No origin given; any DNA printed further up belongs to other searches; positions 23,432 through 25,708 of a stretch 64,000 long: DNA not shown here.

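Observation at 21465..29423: Corrinoid protein + MtaA-type methyltransferase operon with a cytoplasmic molybdopterin oxidoreductase in the substrate-methyltransferase slot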

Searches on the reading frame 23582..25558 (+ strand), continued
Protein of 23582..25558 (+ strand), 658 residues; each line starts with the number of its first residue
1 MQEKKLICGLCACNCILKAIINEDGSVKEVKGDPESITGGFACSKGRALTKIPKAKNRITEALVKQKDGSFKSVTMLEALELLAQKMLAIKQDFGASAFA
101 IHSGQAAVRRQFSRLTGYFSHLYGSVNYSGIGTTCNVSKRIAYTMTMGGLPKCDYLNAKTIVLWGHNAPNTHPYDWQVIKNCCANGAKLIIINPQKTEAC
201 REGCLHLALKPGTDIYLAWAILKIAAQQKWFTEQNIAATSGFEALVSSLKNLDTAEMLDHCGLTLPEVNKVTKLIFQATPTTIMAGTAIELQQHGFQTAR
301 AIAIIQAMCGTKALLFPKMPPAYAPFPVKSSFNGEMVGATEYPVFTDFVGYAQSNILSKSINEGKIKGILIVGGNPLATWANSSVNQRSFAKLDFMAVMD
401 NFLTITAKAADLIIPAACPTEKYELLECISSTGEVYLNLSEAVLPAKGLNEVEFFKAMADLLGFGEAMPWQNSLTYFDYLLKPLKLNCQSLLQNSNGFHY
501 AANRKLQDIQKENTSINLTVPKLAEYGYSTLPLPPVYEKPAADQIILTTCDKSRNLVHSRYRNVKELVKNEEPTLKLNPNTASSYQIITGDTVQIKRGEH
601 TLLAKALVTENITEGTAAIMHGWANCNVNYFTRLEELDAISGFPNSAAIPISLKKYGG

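Call 38: search_protein_families(library=pfam, proteins=[L103:7053-8405:+, L103:8511-9146:+, L103:9461-9916:+, L103:9992-12172:+, L103:12258-13229:-, L103:4787-6712:-, L085:4295-6358:+, L085:6384-7091:+, L085:7588-9069:+, L085:9920-12124:+], max_evalue=0.001)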
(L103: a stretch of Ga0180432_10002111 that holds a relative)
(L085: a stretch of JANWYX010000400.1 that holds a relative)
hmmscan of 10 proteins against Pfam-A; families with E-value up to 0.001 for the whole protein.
L103:7053-8405:+ (450 aa): 1 family
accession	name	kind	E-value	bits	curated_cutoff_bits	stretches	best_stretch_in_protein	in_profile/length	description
PF05369.18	MtmB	-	3.9e-49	168.1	25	1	6-444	4-450/450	Monomethylamine methyltransferase MtmB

L103:8511-9146:+ (211 aa): 2 families
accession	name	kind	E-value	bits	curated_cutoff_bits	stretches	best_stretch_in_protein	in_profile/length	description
PF02310.24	B12-binding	-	1e-17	64.5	32.1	1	99-201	12-120/121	B12 binding domain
PF02607.22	B12-binding_2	-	3.5e-11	43.6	23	1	6-70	5-68/74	B12 binding domain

L103:9461-9916:+ (151 aa): 0 families

L103:9992-12172:+ (726 aa): 2 families
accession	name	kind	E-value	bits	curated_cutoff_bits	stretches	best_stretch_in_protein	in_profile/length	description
PF00384.28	Molybdopterin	-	1.8e-35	123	24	1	68-505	1-350/353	Molybdopterin oxidoreductase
PF01568.27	Molydop_binding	-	5.2e-21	75.2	26.8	1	604-706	4-100/110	Molydopterin dinucleotide binding domain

L103:12258-13229:- (323 aa): 2 families
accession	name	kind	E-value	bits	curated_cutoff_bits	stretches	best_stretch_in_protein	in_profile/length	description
PF00303.24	Thymidylat_synt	-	5.3e-16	59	24.3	1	96-235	88-224/266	Thymidylate synthase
PF14251.12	PterinBD-DUF4346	-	7.9e-08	33.4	29.6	1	246-322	2-85/86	PterinBD-DUF4346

L103:4787-6712:- (641 aa): 16 families
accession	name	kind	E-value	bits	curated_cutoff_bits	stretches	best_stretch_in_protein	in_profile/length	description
PF00724.26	Oxidored_FMN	-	5.1e-61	207.3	27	1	2-336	1-341/342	NADH:flavin oxidoreductase / NADH oxidase family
PF07992.20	Pyr_redox_2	-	6.1e-35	121.5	26.1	1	382-634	2-291/291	Pyridine nucleotide-disulphide oxidoreductase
PF00070.33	Pyr_redox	-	2.3e-16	60.5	22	1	505-576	1-71/82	Pyridine nucleotide-disulphide oxidoreductase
PF13738.12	Pyr_redox_3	-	6.2e-12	45.8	30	1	462-602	122-271/305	Pyridine nucleotide-disulphide oxidoreductase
PF13450.12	NAD_binding_8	-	1.1e-11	45.2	21.9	1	385-431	1-47/68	NAD(P)-binding Rossmann-like domain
PF01266.30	DAO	-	2e-11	44.5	27.9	2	506-534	2-30/353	FAD dependent oxidoreductase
PF12831.13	FAD_oxidored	-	8.1e-10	39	27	1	383-455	2-74/416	FAD dependent oxidoreductase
PF03486.20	HI0933_like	-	2.4e-08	34.2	50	1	382-419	2-39/244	HI0933-like protein Rossmann domain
PF13434.12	Lys_Orn_oxgnase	-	1.3e-07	31.5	21.3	1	450-537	133-222/339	L-lysine 6-monooxygenase/L-ornithine 5-monooxygenase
PF01134.28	GIDA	-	2e-07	30.8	22.1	0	383-409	2-28/391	Glucose inhibited division protein A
PF01494.25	FAD_binding_3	-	1.3e-06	28.3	22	0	505-540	3-38/349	FAD binding domain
PF01262.27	AlaDh_PNT_C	-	2.1e-06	27.8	23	0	375-411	23-59/214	Alanine dehydrogenase/PNT, C-terminal domain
PF00890.30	FAD_binding_2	-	3.8e-06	26.8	20.4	0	383-413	2-32/414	FAD binding domain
PF01946.23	Thi4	-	4.1e-05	23.4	26.2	0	381-422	18-60/235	Thi4 family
PF13241.12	NAD_binding_7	-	0.0006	20.8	22.1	0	504-546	8-51/104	Putative NAD(P)-binding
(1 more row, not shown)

L085:4295-6358:+ (687 aa): 4 families
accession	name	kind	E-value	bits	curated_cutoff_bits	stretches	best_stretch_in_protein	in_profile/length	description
PF14574.11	RACo_C_ter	-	2.1e-91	306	27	1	387-663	1-260/261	C-terminal domain of RACo the ASKHA domain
PF17651.6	Raco_middle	-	1.2e-56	191.3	26.8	1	223-384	1-162/163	RACo middle region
PF17650.6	RACo_linker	-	4.9e-26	90.8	26.2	1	134-220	1-85/86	RACo linker region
PF00111.32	Fer2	-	2.6e-09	37.3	21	1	29-111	8-76/77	2Fe-2S iron-sulfur cluster binding domain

L085:6384-7091:+ (235 aa): 2 families
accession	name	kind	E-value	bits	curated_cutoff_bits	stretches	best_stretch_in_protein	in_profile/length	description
PF02310.24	B12-binding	-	2e-28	99.1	32.1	1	108-215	2-112/121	B12 binding domain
PF02607.22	B12-binding_2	-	2.5e-19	69.7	23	1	23-94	3-73/74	B12 binding domain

L085:7588-9069:+ (493 aa): 1 family
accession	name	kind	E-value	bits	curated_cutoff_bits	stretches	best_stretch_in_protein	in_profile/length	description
PF06253.16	MTTB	-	5.3e-101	338.5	25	1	7-488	6-489/500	Trimethylamine methyltransferase (MTTB)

L085:9920-12124:+ (734 aa): 3 families
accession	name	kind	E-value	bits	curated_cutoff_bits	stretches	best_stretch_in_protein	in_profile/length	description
PF00384.28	Molybdopterin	-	3.8e-42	145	24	1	77-505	1-352/353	Molybdopterin oxidoreductase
PF01568.27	Molydop_binding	-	5e-20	72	26.8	1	618-724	7-108/110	Molydopterin dinucleotide binding domain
PF04879.21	Molybdop_Fe4S4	-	1.6e-08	34.8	22.7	1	25-74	4-55/55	Molybdopterin oxidoreductase Fe4S4 domain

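Call 39: search_protein_families(library=ncbifam, proteins=[L018:2287-3408:-, L018:4202-5299:+, L018:5299-5787:+, L018:5944-7074:+, L018:7084-7890:+, L018:7836-8489:+, L018:8648-9487:+, L018:9640-9972:+, L018:12374-13975:+, L018:14253-14972:+], max_evalue=0.001)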
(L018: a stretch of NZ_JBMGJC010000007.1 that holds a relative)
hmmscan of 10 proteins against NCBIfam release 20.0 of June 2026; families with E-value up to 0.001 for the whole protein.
L018:2287-3408:- (373 aa): 5 families
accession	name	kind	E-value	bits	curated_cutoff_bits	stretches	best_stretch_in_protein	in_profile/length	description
NF040772.1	double_cubane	equivalog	2.7e-141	471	350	1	29-370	32-372/372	double-cubane-cluster-containing anaerobic reductase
NF052456.1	HyiscapDhHadC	equivalog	3.9e-29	101.7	700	1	23-370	34-372/372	(R)-2-hydroxyisocaproyl-CoA dehydratase subunit beta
TIGR03190.1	benz_CoA_bzdN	equivalog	1.1e-24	86.9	453.8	1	28-371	38-372/377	benzoyl-CoA reductase, bzd-type, subunit N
TIGR02263.1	benz_CoA_red_C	equivalog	1.4e-23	83.5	421.15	1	8-361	20-368/380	benzoyl-CoA reductase subunit C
NF052455.1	HyiscapDhHadB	equivalog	0.00011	21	750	0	106-232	130-263/398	(R)-2-hydroxyisocaproyl-CoA dehydratase subunit alpha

L018:4202-5299:+ (365 aa): 2 families
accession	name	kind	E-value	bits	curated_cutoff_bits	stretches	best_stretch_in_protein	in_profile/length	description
NF040736.1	efflux_SaoE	equivalog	6.2e-158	525.6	325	1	7-357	2-351/352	efflux transporter SaoE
NF033936.1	CuZnOut_SO0444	equivalog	9.5e-51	173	300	2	164-305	175-314/351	SO_0444 family Cu/Zn efflux transporter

L018:5299-5787:+ (162 aa): 2 families
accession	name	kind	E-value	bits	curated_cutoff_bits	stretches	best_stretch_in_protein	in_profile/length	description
NF040734.1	CC-COOH_SaoC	equivalog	3.4e-54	182.6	80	1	14-162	5-148/148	Cys-Cys-COOH (seleno)protein SaoC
NF033751.1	pallilysin_like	subfamily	0.00032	19.6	150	1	59-137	9-95/385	pallilysin-related adhesin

L018:5944-7074:+ (376 aa): 6 families
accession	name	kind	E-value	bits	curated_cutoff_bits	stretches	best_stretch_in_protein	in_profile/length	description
NF040735.1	SBP_SaoX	equivalog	1.1e-157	524.3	300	1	45-372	1-329/330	ABC transporter substrate-binding subunit SaoX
TIGR01728.1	SsuA_fam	subfamily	6.2e-29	101.1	163.5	1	49-291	1-246/290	aliphatic sulfonate ABC transporter substrate-binding protein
TIGR01729.1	taurine_ABC_bnd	equivalog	1.7e-08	34.3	304.25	1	84-264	38-216/300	taurine ABC transporter substrate-binding protein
NF008553.0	PRK11480.1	equivalog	4.7e-08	32.6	490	1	86-255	64-229/320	taurine ABC transporter substrate-binding protein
TIGR01098.1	3A0109s03R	subfamily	0.00055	19.5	112.05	0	86-149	76-146/253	phosphate/phosphite/phosphonate ABC transporter substrate-binding protein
NF058595.1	invert_tail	domain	0.00091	19.6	37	0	6-37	52-85/113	lipo-invert putative C-terminal anchoring domain-containing protein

L018:7084-7890:+ (268 aa): 1 family
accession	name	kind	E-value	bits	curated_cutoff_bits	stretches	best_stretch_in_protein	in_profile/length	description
NF040727.1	SBP_SaoB_CU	equivalog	3.1e-98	327.9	140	1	6-262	5-261/262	ABC transporter substrate-binding (seleno)protein SaoB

L018:7836-8489:+ (217 aa): 22 families
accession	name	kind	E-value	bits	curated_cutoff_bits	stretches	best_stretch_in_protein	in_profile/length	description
NF040733.1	ABC_perm_U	equivalog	5.7e-95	317.6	295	1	28-217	4-193/251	ABC transporter permease subunit SaoP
NF008470.0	PRK11365.1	equivalog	1.3e-34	119.9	347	1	42-217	21-197/263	aliphatic sulfonate ABC transporter permease SsuC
NF007545.0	PRK10160.1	equivalog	7e-34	117.5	342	1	29-216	21-214/275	taurine ABC transporter permease TauC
TIGR01183.1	ntrB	equivalog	3.2e-31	108.6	209.05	1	79-217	16-154/202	nitrate ABC transporter permease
NF008196.0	PRK10952.1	equivalog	1.3e-17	63.7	439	1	78-205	142-269/356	glycine betaine/L-proline ABC transporter permease ProW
TIGR03416.1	ABC_choXWV_perm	equivalog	2.4e-14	53.5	363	1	59-206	66-212/267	choline ABC transporter permease subunit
TIGR01097.1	PhnE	equivalog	4.5e-11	42.7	216.7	1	47-202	21-185/252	phosphonate ABC transporter, permease protein PhnE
TIGR02139.1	permease_CysT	equivalog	1.2e-09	38.1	246.1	1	151-208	139-196/265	sulfate ABC transporter permease subunit CysT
TIGR01581.1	Mo_ABC_porter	hypoth_equivalog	2.6e-08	33.6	210.3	1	159-204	118-163/225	ABC transporter permease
NF011624.0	PRK15050.1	equivalog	8.2e-08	31.7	247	1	158-207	174-224/297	2-aminoethylphosphonate ABC transporter permease subunit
NF040839.1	tungstate_WtpB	equivalog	2.6e-07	30.5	340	1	66-204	30-185/251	tungstate ABC transporter permease WtpB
TIGR02141.1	modB_ABC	equivalog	2.5e-06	27.3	182.6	1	156-205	91-141/208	molybdate ABC transporter permease subunit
NF008208.0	PRK10971.1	equivalog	7.3e-06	25.6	415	1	151-205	147-201/277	sulfate/thiosulfate ABC transporter permease CysT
TIGR03226.1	PhnU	equivalog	9.2e-06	25.3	283.45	1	159-208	193-243/311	2-aminoethylphosphonate ABC transporter permease subunit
NF045473.1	Opp1C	equivalog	9.3e-06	25.2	350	1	84-209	69-196/267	nickel/cobalt ABC transporter permease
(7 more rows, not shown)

L018:8648-9487:+ (279 aa): 186 families (the best 25 are shown)
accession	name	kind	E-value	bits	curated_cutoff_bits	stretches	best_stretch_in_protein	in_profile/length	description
NF040729.1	ABC_ATP_SaoA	equivalog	4.1e-128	426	360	1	9-253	2-246/248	ABC transporter ATP-binding protein SaoA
TIGR01184.1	ntrCD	subfamily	2.2e-69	233.6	291.8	1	28-236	1-212/230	nitrate ABC transporter ATP-binding protein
TIGR03265.1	PhnT2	equivalog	2.7e-69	234.1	457.7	1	8-215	4-210/353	putative 2-aminoethylphosphonate ABC transporter ATP-binding protein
NF006987.0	PRK09452.1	equivalog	6e-66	222.7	482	1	9-220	18-226/378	spermidine/putrescine ABC transporter ATP-binding protein PotA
TIGR01187.1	potA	subfamily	2.2e-62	211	355.6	1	43-222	1-181/325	polyamine ABC transporter ATP-binding protein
NF043075.1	MMSYN1_0197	equivalog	2.7e-61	207.4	550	1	12-215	6-208/341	spermidine/putrescine ABC transporter ATP-binding protein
NF008421.0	PRK11248.1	equivalog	6.1e-61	206.1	357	1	11-230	4-219/255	taurine ABC transporter ATP-binding subunit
TIGR00968.1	3a0106s01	subfamily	1.1e-60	205.2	342.75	1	11-220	3-209/237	sulfate ABC transporter ATP-binding protein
TIGR03258.1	PhnT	equivalog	1.6e-58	198.5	499.15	1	24-221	20-219/359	2-aminoethylphosphonate ABC transport system ATP-binding subunit PhnT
NF008653.0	PRK11650.1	subfamily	3.7e-56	190.7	432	1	8-215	3-210/357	sn-glycerol-3-phosphate ABC transporter ATP-binding protein UgpC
NF008513.0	PRK11432.1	equivalog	5.2e-56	190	496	1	13-221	11-216/351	ferric ABC transporter ATP-binding protein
NF008105.0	PRK10851.1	equivalog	3.3e-55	187.3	502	1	9-217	3-214/362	sulfate/thiosulfate ABC transporter ATP-binding protein CysA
NF040840.2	tungstate_WtpC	equivalog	3.4e-55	187.7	440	1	9-235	2-226/347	tungstate ABC transporter ATP-binding protein WtpC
TIGR01186.1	proV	subfamily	4.6e-54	183.9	326.6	1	24-221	5-209/363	betaine/proline/choline family ABC transporter ATP-binding protein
NF008420.0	PRK11247.1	equivalog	1.6e-52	178.2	395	1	8-252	12-241/257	aliphatic sulfonates ABC transporter ATP-binding protein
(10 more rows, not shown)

L018:9640-9972:+ (110 aa): 2 families
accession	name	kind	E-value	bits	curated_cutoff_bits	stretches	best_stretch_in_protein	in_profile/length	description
NF040732.3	DsrE_rel_SaoD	equivalog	5.1e-56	187.5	169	1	1-110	1-110/110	DsrE-related protein SaoD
NF040913.1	DsrE_rel_ELSE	equivalog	4.9e-42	142.6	152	1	1-110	1-125/125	SaoD/DsrE family protein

L018:12374-13975:+ (533 aa): 0 families

L018:14253-14972:+ (239 aa): 0 families

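Call 47: find_encoding_contigs(protein=P0012, flank=10000, max_places=2)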
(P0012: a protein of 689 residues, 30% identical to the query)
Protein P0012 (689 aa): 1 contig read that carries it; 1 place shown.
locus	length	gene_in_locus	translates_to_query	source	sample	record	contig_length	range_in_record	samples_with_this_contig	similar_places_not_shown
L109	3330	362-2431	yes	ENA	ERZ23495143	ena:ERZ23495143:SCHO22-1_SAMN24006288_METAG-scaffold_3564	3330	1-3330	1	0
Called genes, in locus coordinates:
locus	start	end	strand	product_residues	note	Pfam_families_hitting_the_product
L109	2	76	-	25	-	?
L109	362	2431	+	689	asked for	PF04879:Molybdop_Fe4S4, PF00384:Molybdopterin, PF01568:Molydop_binding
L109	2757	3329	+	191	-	?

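Call 48: find_encoding_contigs(protein=P0008, flank=10000, max_places=2)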
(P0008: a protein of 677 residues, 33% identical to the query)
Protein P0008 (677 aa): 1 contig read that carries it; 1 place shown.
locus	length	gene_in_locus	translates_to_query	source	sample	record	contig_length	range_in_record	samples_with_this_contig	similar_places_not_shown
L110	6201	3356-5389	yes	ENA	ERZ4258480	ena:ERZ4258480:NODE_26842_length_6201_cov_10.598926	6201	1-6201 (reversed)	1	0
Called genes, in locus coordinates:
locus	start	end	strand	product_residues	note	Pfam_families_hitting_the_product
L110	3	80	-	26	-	?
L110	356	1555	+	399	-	PF13379:NMT1_2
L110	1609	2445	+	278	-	PF00528:BPD_transp_1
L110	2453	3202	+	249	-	PF00005:ABC_tran, PF13304:AAA_21 (faint)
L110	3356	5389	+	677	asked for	PF04879:Molybdop_Fe4S4, PF00384:Molybdopterin, PF01568:Molydop_binding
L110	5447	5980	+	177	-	PF03243:MerB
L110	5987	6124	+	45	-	-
